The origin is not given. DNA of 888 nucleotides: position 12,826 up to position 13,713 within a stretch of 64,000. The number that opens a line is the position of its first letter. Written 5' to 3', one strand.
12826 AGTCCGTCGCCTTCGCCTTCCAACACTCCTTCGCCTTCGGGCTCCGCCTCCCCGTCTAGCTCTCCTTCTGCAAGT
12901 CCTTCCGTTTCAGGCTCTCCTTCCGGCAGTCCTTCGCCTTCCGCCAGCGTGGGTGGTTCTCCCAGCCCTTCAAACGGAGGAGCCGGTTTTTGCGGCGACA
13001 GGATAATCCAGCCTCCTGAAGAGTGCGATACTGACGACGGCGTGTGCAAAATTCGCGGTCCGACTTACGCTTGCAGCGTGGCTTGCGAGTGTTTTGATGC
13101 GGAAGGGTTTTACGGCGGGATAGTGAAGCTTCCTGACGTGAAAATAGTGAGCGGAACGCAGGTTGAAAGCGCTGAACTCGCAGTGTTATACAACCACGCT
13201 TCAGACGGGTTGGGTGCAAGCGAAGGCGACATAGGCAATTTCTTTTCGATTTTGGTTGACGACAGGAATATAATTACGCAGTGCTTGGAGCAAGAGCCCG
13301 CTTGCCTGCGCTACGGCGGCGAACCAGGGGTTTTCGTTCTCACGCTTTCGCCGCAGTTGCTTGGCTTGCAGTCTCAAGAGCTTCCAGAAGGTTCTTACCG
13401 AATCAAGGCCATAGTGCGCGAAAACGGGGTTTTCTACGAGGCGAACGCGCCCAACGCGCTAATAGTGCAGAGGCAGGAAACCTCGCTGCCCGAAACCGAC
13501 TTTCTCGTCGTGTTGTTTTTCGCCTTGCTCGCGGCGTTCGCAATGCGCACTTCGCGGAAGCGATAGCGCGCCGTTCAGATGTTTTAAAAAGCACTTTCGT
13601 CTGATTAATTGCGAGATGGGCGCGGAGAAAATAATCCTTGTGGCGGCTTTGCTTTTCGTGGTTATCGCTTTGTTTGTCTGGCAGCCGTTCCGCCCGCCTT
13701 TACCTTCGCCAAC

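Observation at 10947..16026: Island of four co-oriented secreted Cys-rich proteins; two large paralogs share a C-terminal module ending in an LPETD-TM-basic sorting-signal-like tail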

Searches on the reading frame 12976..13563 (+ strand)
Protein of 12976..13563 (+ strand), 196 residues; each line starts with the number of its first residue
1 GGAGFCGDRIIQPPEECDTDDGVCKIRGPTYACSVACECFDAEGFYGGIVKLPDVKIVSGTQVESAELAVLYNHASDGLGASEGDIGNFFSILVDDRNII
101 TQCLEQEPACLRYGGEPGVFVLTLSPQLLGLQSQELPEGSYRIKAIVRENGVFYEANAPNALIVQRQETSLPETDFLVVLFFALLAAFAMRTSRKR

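Call 8: find_homologous_proteins(query=window:12976-13563:+, max_evalue=0.01)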
Query seq(196 aa) (196 aa): 6 proteins with E <= 0.01 among 147 candidates.
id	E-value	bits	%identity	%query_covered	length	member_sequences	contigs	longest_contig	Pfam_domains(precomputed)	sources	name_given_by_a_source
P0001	1.7e-74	268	62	98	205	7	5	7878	-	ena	-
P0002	6.5e-72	259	60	99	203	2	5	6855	-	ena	-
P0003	2.6e-50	189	64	75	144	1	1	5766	-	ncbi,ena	-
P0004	2.2e-33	134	43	95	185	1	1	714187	-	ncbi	ncbi:MAG: hypothetical protein QXR53_01050 [Candidatus Norongarragalinales archaeon]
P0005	1.0e-31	128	47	67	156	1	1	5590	-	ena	-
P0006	2.7e-24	104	44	62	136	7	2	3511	-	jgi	-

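Call 13: find_encoding_contigs(protein=P0001, flank=10000, max_places=5)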
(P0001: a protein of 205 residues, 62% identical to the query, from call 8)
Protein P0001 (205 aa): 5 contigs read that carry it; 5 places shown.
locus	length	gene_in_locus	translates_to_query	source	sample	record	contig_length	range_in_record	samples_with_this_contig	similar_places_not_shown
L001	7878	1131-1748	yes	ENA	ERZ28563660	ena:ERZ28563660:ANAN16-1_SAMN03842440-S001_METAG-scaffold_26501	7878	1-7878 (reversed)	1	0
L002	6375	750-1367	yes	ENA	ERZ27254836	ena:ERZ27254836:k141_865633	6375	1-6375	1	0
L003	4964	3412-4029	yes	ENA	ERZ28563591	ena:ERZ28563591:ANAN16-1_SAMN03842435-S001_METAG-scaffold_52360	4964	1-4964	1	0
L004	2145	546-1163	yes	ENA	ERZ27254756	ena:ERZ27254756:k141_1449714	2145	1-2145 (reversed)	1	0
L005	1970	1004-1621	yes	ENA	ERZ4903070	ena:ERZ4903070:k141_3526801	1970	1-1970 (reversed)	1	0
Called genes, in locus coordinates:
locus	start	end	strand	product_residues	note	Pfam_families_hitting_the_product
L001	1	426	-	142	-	?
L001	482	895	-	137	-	-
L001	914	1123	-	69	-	-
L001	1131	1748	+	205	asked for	-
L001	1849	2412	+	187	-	-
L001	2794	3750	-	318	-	-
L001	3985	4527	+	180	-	PF02224:Cytidylate_kin (faint), PF13189:Cytidylate_kin2, PF13238:AAA_18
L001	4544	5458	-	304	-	PF00535:Glycos_transf_2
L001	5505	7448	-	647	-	-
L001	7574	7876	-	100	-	?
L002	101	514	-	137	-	-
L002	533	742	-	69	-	-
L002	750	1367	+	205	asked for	-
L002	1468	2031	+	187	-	-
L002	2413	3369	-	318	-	-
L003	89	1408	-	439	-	-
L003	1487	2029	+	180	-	-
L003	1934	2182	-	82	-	-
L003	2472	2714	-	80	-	-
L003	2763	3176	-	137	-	-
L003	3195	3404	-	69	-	-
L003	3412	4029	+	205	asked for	-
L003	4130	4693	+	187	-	-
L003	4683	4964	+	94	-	?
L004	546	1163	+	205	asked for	-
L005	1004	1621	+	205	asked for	-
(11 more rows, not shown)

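Call 14: find_encoding_contigs(protein=P0005, flank=10000, max_places=5)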
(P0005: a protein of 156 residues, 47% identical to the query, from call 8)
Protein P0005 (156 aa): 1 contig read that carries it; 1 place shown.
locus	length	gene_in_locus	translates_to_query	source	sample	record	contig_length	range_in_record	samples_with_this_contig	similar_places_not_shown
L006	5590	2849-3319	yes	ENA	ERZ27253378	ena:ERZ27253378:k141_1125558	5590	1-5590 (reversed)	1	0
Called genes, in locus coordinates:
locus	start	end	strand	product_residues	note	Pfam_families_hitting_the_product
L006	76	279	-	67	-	-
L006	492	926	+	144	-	-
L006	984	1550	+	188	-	-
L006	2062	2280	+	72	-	-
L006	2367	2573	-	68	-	-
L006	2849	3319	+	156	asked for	-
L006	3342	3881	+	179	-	PF13189:Cytidylate_kin2, PF13238:AAA_18 (weak), PF02224:Cytidylate_kin (weak)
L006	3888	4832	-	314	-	PF00535:Glycos_transf_2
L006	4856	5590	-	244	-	?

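Call 15: find_encoding_contigs(protein=P0003, flank=10000, max_places=5)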
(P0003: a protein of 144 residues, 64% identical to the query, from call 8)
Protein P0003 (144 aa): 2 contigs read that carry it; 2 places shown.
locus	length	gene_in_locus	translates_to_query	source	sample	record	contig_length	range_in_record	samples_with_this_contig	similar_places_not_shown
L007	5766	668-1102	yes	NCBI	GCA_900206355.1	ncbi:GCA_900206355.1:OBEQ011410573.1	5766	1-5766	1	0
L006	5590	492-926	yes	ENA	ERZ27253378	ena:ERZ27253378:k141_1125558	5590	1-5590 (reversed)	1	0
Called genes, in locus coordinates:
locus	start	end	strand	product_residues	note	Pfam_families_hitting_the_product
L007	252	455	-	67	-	-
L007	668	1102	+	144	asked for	-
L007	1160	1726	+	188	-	-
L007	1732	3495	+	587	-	-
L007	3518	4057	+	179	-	PF13189:Cytidylate_kin2, PF13238:AAA_18 (weak), PF02224:Cytidylate_kin (weak)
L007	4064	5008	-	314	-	PF00535:Glycos_transf_2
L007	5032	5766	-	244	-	?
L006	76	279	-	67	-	-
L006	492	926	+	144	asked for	-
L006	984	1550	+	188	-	-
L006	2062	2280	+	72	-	-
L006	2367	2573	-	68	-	-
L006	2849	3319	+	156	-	-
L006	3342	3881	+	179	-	PF13189:Cytidylate_kin2, PF13238:AAA_18 (weak), PF02224:Cytidylate_kin (weak)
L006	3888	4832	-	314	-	PF00535:Glycos_transf_2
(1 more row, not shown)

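Call 33: predict_structure(alignment_id=A1)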
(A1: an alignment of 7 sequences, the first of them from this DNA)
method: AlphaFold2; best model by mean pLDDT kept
length: 196 residues; sequences in the alignment: 7
mean_pLDDT: 42.3   pTM: 0.34
mean pLDDT of the five models: 42.3, 41.3, 40.5, 40.1, 39.4
residues with pLDDT >= 90: 0; 70-90: 10; 50-70: 28; < 50: 158
segments of 3 or more residues with pLDDT < 50: 1-68, 70-119, 137-141, 146-175
pLDDT, mean of each block of 10 residues (from residue 1): 34 40 33 33 28 33 44 38 38 41 39 45 52 48 49 39 30 56 77 54
secondary structure, 60 per line:
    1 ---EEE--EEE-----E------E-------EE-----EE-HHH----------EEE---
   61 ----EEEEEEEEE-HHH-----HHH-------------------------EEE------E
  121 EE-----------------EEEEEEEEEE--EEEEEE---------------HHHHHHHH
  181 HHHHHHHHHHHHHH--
elements in order: E4-6 E9-11 E55-57 E65-73 E111-113 E120-122 E140-149 E152-157 H173-194

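Call 50: search_protein_families(library=ncbifam, alignment_id=A5, max_evalue=10)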
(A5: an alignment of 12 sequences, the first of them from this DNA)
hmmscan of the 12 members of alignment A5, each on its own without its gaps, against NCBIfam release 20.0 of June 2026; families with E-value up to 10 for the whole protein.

A. member 1, seq(196 aa): 0 families

B. families by the number of members that match (of 12 scanned): 3 families
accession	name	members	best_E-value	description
NF005176.1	PRK06655.1-1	2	0.025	flagellar hook assembly protein FlgD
TIGR02232.1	myxo_disulf_rpt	1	0.19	cysteine-rich acidic repeat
TIGR03778.1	VPDSG_CTERM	1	1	VPDSG-CTERM sorting domain-containing protein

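Call 51: search_solved_structures(query=A5, max_evalue=10)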
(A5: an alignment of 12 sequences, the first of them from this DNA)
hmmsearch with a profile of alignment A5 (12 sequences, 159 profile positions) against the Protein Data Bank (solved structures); distinct sequences matched with E-value up to 10: 0.

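Call 53: find_related_loci(query=A5, collection=genome_contigs, flank=10000)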
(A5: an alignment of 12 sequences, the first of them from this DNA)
Query A5 (196 aa) in genome_contigs; peptide patterns used: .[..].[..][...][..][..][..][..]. (x = any residue, [..] = any of these).
76 stretches matched a pattern; 2 encode a relative of the query (tblastn E <= 1e-3); 2 distinct loci.
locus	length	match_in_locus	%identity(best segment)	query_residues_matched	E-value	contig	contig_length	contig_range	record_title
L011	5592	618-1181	41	5-196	7e-34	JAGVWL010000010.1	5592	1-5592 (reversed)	Candidatus Micrarchaeota archaeon isolate RIFCSPHIGHO2_12_FULL_52_14 rifcsphigho2_12_scaffold_31480, whole genome shotgu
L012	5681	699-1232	41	5-195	4e-33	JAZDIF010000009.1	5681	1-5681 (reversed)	MAG: Candidatus Micrarchaeota archaeon isolate MEGAHIT-group-0.386 k141_8602253, whole genome shotgun sequence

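Call 58: find_related_loci(query=A5, collection=metagenome_contigs, flank=10000)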
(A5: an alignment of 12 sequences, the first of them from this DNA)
Query A5 (196 aa) in metagenome_contigs; peptide patterns used: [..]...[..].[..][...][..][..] (x = any residue, [..] = any of these).
71 stretches matched a pattern; 11 encode a relative of the query (tblastn E <= 1e-3); 11 distinct loci.
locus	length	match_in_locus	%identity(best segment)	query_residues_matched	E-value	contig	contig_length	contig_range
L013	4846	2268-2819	63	2-179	5e-77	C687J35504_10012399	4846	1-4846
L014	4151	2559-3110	62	2-179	2e-75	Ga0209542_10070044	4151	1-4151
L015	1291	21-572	62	2-179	5e-79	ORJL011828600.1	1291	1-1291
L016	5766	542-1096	65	8-196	1e-70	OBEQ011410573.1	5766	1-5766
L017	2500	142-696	65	8-196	1e-71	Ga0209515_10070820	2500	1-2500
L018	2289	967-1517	59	2-179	3e-62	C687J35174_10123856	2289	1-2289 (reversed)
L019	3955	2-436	62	51-196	6e-53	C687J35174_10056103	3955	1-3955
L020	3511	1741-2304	42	5-196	7e-34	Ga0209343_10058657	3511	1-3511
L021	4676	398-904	30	15-196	4e-16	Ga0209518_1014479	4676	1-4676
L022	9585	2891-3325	32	46-196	5e-14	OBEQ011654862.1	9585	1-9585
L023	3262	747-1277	29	17-191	3e-9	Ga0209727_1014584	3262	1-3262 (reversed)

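Call 61: find_homologous_proteins(query=A5, max_evalue=1)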
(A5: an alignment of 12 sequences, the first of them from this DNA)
Query A5 (12 sequences) (196 aa, profile of the alignment): 7 proteins with E <= 1 among 8000 candidates.
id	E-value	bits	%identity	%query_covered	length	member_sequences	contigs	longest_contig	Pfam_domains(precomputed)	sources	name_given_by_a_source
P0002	2.5e-66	240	60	99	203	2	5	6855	-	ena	-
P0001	2.7e-66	240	62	98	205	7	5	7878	-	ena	-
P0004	7.6e-65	235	43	95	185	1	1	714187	-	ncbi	ncbi:MAG: hypothetical protein QXR53_01050 [Candidatus Norongarragalinales archaeon]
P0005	1.1e-61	225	47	67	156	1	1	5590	-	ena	-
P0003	7.9e-60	219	64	75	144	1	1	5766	-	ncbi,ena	-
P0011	2.5e-53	198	33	71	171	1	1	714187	-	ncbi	ncbi:MAG: hypothetical protein QXR53_02510 [Candidatus Norongarragalinales archaeon]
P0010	4.1e-37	145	29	68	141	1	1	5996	-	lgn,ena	-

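Call 65: find_encoding_contigs(protein=P0004, flank=10000, max_places=2)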
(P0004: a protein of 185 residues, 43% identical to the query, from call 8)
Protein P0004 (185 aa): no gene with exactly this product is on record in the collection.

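Call 69: search_protein_families(library=ncbifam, proteins=[L022:2-3325:+, L022:5056-5880:+], max_evalue=0.01)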
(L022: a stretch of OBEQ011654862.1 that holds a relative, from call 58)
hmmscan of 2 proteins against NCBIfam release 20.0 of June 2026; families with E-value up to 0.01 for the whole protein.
L022:2-3325:+ (1108 aa): 1 family
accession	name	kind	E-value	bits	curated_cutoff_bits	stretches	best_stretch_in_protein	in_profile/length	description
NF045571.1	HepHepsulflyase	equivalog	4.1e-26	91.1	600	2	372-570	289-489/774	heparin/heparin-sulfate lyase HepB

L022:5056-5880:+ (275 aa): 24 families
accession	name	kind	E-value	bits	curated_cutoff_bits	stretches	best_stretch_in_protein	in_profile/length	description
NF004749.0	PRK06080.1-1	equivalog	5.7e-12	45.4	277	1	4-233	18-264/311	1,4-dihydroxy-2-naphthoate polyprenyltransferase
NF004751.0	PRK06080.1-3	equivalog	5e-09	36.1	264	1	138-233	159-254/296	1,4-dihydroxy-2-naphthoate polyprenyltransferase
NF004750.0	PRK06080.1-2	equivalog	6.2e-09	35.6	346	1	138-231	162-255/301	1,4-dihydroxy-2-naphthoate polyprenyltransferase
NF009513.0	PRK12872.1-3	equivalog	1.6e-07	31.2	288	1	86-241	106-261/293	prenyltransferase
TIGR00751.1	menA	equivalog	3.8e-07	29.8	102.15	1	138-226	149-237/284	1,4-dihydroxy-2-naphthoate octaprenyltransferase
NF004754.0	PRK06080.1-6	equivalog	3e-06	26.8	522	1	138-215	165-243/308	1,4-dihydroxy-2-naphthoate polyprenyltransferase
NF004617.0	PRK05951.1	equivalog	5.1e-06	25.8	239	1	94-241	118-268/306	prenyltransferase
NF009521.0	PRK12882.1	equivalog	3.4e-05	23.2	296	1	90-219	96-224/280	geranylgeranylglycerol-phosphate geranylgeranyltransferase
NF041585.1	MqnP_Cj_Hp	exception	3.7e-05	23.3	375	1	84-203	95-210/281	menaquinone biosynthesis prenyltransferase MqnP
NF009524.0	PRK12886.1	equivalog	3.7e-05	23.2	387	1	52-217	61-226/291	prenyltransferase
NF009523.0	PRK12884.1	equivalog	8.8e-05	21.8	269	1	79-222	82-224/279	prenyltransferase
NF009522.0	PRK12883.1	equivalog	0.00015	21.4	353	1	81-208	88-209/279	geranylgeranylglycerol-phosphate geranylgeranyltransferase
NF009515.0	PRK12874.1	equivalog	0.00021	20.7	392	1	134-204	148-218/291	4-hydroxybenzoate polyprenyltransferase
TIGR01475.1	ubiA_other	subfamily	0.00041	19.9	180.8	1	132-204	135-209/282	UbiA-like polyprenyltransferase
NF009517.0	PRK12876.1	equivalog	0.00043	19.8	419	1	156-233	175-253/300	prenyltransferase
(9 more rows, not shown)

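Call 70: search_protein_families(library=pfam, proteins=[L022:2-3325:+, L022:5056-5880:+, L021:944-2068:+, L021:2648-4012:+, L021:2050-2541:+], max_evalue=0.01)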
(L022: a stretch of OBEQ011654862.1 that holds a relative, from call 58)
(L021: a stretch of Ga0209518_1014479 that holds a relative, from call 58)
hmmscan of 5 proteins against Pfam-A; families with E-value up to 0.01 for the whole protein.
L022:2-3325:+ (1108 aa): 1 family
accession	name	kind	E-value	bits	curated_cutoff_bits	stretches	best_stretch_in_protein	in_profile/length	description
PF07940.18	Hepar_II_III_C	-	0.0022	18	24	0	490-548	28-89/237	Heparinase II/III-like, C-terminal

L022:5056-5880:+ (275 aa): 2 families
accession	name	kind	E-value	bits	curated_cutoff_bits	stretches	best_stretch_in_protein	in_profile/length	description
PF01040.23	UbiA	-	1.5e-11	44.5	34.2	1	31-242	12-230/250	UbiA prenyltransferase family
PF00487.30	FA_desaturase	-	0.00052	20.3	29.7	1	46-118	102-179/253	Fatty acid desaturase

L021:944-2068:+ (375 aa): 0 families

L021:2648-4012:+ (455 aa): 0 families

L021:2050-2541:+ (164 aa): 0 families

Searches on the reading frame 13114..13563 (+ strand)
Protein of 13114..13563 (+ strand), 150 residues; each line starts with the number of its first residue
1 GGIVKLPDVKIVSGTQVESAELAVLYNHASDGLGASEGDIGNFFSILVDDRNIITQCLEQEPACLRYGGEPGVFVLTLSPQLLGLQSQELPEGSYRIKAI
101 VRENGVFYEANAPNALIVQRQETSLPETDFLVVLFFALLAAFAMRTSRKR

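Call 71: predict_structure(alignment_id=A6)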
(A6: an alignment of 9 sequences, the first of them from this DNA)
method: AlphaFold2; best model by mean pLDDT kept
length: 150 residues; sequences in the alignment: 9
mean_pLDDT: 77.1   pTM: 0.63
mean pLDDT of the five models: 77.1, 61.3, 60.1, 57.7, 56.7
residues with pLDDT >= 90: 17; 70-90: 88; 50-70: 37; < 50: 8
segments of 3 or more residues with pLDDT < 50: 58-62
pLDDT, mean of each block of 10 residues (from residue 1): 65 74 88 89 84 57 74 87 82 84 87 60 59 90 77
secondary structure, 60 per line:
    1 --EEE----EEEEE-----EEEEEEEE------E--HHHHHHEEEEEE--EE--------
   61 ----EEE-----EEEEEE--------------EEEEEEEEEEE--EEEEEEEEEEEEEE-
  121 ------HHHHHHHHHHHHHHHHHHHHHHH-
elements in order: E3-5 E10-14 E20-27 H37-42 E43-48 E65-67 E73-78 E93-103 E106-119 H127-149

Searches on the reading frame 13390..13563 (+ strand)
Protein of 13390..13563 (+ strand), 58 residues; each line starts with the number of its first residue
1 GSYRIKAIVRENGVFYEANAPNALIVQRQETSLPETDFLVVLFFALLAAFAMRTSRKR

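Call 26: find_homologous_proteins(query=A3, max_evalue=10)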
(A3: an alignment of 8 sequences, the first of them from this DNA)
Query A3 (8 sequences): 31 candidates shared short words with the query, none scored E <= 10.

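Call 80: search_protein_families(library=ncbifam, proteins=[window:13390-13563:+], max_evalue=10)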
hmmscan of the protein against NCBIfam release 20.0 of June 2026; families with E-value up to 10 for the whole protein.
seq(58 aa): 0 families

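Call 81: search_protein_families(library=pfam, proteins=[window:13390-13563:+], max_evalue=10)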
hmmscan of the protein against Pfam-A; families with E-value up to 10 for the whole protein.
seq(58 aa): 0 families
